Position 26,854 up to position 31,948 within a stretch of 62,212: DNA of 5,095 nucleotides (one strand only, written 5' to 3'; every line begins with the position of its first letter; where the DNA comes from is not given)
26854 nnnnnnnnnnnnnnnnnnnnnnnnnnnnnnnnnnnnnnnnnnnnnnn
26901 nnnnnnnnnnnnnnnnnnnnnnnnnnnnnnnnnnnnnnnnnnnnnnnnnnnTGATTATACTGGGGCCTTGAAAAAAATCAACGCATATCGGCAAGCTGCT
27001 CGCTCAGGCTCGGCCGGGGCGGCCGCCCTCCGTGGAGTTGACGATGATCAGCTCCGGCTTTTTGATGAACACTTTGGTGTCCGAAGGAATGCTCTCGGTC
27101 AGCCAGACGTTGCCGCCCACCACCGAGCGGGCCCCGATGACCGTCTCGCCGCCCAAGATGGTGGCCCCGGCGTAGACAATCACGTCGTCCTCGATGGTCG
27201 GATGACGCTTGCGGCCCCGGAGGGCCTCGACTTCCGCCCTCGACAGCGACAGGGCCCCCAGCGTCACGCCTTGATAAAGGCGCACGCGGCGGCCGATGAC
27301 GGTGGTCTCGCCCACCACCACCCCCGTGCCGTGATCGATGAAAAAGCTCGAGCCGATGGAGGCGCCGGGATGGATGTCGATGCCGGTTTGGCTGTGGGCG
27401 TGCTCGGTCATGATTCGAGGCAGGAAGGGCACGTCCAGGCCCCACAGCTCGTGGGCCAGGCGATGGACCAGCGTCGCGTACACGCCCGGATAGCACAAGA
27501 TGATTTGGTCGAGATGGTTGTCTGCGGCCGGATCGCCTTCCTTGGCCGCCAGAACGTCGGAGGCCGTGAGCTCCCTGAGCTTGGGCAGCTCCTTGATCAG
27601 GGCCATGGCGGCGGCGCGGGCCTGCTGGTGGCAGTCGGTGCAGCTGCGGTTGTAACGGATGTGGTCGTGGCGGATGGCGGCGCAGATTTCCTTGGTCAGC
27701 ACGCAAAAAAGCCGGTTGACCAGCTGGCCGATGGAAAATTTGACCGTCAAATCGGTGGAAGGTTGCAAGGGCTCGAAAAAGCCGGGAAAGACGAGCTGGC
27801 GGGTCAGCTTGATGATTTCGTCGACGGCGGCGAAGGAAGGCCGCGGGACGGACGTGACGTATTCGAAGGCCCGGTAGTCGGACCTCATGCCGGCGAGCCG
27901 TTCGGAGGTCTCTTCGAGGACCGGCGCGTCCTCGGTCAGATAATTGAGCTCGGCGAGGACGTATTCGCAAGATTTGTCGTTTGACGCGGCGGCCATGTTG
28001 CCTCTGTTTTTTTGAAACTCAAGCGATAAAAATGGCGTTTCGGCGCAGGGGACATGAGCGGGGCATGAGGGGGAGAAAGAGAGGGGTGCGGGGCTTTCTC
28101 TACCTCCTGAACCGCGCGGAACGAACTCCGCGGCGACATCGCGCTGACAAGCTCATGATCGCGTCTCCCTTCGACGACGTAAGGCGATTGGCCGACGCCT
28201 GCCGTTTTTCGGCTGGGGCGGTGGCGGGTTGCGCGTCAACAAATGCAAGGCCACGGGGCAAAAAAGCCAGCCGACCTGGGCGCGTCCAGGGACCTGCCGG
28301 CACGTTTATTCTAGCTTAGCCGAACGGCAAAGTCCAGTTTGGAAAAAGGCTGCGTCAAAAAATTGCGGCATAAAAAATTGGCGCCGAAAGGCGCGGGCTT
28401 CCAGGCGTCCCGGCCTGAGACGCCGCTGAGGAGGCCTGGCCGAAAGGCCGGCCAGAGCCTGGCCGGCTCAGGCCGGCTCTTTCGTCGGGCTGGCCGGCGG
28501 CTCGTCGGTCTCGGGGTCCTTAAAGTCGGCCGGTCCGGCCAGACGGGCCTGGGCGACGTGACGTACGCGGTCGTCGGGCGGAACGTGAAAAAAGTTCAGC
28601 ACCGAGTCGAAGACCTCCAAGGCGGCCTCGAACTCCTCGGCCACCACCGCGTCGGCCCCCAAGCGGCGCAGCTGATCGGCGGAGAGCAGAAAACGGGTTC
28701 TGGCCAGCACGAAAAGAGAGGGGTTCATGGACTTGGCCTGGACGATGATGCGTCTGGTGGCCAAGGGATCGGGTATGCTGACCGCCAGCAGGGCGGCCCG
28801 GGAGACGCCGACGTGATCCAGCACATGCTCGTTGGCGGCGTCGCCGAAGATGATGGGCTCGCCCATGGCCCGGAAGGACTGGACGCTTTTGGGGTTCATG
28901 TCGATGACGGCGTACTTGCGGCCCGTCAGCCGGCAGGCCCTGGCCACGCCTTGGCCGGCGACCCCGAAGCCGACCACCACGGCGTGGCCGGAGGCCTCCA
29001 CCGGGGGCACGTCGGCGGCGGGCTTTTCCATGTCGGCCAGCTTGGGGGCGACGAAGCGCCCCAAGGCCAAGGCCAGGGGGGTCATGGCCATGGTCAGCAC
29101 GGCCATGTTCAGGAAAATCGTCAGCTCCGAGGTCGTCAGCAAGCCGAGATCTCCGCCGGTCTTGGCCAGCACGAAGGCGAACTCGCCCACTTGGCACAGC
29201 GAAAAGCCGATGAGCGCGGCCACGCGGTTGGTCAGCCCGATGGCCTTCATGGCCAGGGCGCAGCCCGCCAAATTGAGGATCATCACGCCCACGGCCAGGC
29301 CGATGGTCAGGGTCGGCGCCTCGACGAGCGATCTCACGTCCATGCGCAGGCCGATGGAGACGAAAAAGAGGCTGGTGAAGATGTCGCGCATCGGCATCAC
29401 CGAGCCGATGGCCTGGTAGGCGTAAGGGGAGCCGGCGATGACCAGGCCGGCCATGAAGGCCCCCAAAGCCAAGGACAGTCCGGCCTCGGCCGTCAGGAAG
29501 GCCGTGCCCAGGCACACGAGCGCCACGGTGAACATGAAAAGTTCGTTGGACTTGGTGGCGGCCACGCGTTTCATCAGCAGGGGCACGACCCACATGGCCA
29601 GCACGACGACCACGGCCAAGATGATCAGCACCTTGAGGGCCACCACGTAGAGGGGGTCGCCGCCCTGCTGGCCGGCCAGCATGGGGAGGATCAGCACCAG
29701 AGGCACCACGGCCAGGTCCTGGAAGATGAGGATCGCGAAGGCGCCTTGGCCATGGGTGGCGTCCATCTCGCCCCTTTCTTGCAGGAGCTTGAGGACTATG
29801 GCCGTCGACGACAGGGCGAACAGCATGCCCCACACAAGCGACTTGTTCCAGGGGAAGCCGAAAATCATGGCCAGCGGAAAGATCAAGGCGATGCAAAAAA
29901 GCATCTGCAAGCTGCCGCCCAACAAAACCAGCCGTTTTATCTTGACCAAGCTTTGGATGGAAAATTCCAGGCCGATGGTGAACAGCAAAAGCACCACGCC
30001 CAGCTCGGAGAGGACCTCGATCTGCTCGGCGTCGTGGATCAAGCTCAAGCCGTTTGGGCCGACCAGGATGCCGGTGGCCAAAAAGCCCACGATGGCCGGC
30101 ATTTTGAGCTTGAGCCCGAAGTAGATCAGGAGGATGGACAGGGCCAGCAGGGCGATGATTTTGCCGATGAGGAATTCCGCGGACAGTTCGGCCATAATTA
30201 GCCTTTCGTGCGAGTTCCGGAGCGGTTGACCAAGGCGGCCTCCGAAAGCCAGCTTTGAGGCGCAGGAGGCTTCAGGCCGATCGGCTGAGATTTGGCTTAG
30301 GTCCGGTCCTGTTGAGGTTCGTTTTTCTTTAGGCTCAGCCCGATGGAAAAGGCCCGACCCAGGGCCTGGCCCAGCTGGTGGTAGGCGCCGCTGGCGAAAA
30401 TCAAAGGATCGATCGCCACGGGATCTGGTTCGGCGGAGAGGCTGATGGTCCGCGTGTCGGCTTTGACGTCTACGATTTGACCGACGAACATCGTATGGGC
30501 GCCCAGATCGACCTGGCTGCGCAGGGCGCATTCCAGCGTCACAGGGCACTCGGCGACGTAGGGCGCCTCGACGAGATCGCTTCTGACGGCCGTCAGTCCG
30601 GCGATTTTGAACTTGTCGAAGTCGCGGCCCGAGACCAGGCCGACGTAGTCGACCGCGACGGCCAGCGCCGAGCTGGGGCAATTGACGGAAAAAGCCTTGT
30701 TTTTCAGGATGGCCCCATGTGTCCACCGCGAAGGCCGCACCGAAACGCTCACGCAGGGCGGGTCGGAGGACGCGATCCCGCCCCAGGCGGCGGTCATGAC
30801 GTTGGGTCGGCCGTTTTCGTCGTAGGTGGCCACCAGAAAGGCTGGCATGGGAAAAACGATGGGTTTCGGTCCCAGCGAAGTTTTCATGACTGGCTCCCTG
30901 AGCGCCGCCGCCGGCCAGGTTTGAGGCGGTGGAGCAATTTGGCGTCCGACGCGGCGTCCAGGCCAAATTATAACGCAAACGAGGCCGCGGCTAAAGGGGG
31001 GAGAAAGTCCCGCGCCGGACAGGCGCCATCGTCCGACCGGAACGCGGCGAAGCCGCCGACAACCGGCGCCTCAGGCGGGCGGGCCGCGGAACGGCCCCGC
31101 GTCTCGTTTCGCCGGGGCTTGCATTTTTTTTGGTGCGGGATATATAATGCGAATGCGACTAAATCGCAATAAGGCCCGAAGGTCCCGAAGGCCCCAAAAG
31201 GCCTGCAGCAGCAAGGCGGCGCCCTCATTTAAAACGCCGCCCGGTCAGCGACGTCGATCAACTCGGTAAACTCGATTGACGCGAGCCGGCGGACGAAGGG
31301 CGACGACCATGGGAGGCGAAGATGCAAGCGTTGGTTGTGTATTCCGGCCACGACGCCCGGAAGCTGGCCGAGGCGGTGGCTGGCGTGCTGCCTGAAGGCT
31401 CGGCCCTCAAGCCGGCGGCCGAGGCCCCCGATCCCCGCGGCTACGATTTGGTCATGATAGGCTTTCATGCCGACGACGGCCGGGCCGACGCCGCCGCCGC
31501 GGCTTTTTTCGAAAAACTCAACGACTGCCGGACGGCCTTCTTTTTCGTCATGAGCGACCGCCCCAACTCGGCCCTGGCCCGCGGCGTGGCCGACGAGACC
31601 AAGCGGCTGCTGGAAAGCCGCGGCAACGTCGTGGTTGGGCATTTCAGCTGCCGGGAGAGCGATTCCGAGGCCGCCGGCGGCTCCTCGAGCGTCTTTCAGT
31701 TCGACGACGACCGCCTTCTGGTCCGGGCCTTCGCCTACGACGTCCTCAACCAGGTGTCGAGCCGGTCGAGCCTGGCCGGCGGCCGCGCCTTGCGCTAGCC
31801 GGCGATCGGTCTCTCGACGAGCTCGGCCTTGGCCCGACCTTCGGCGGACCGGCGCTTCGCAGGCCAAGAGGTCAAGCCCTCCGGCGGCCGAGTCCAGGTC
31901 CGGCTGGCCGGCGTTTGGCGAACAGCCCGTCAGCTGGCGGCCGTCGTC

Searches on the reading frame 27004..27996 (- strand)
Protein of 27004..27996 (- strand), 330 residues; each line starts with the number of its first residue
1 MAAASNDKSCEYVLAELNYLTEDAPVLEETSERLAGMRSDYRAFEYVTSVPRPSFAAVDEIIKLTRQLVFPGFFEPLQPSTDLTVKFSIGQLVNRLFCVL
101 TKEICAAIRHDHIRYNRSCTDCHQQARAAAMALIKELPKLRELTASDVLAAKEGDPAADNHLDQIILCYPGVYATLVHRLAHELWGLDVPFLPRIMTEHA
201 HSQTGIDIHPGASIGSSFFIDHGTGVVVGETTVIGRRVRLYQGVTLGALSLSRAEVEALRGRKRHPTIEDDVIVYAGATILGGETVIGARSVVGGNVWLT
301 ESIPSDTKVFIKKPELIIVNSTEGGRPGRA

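Call 33: search_protein_families(library=pfam, proteins=[window:27004-27996:-], max_evalue=0.001)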
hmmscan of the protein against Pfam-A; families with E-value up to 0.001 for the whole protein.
window:27004-27996:- (330 aa): 1 family
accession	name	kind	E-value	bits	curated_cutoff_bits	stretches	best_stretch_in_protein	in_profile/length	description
PF00132.30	Hexapep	-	1.9e-06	27.8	27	0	265-300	1-35/36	Bacterial transferase hexapeptide (six repeats)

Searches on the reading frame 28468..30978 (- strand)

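Call 33: search_protein_families(library=pfam, proteins=[window:28468-30978:-], max_evalue=0.001)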
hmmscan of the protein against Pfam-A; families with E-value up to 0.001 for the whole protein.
window:28468-30978:- (836 aa): 2 families
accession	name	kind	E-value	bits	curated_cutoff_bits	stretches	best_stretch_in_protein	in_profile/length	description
PF00999.27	Na_H_Exchanger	-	8.2e-57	193.2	26.2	1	281-636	5-368/375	Sodium/hydrogen exchanger, transmembrane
PF02254.24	TrkA_N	-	2.3e-20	73.5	23.8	1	667-779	2-114/116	TrkA-N domain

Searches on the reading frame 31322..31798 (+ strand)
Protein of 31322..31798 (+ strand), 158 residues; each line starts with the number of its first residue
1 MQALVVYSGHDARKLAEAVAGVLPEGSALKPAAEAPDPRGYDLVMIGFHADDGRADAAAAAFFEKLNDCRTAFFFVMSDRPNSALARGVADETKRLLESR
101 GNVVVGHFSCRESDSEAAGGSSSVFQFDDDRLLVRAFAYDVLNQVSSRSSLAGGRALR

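Call 33: search_protein_families(library=pfam, proteins=[window:31322-31798:+], max_evalue=0.001)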
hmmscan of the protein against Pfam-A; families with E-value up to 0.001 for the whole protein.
window:31322-31798:+ (158 aa): 1 family
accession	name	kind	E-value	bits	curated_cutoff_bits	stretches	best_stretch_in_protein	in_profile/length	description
PF12641.12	Flavodoxin_3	-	9.7e-14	51.9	27.5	1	7-111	4-110/160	Flavodoxin domain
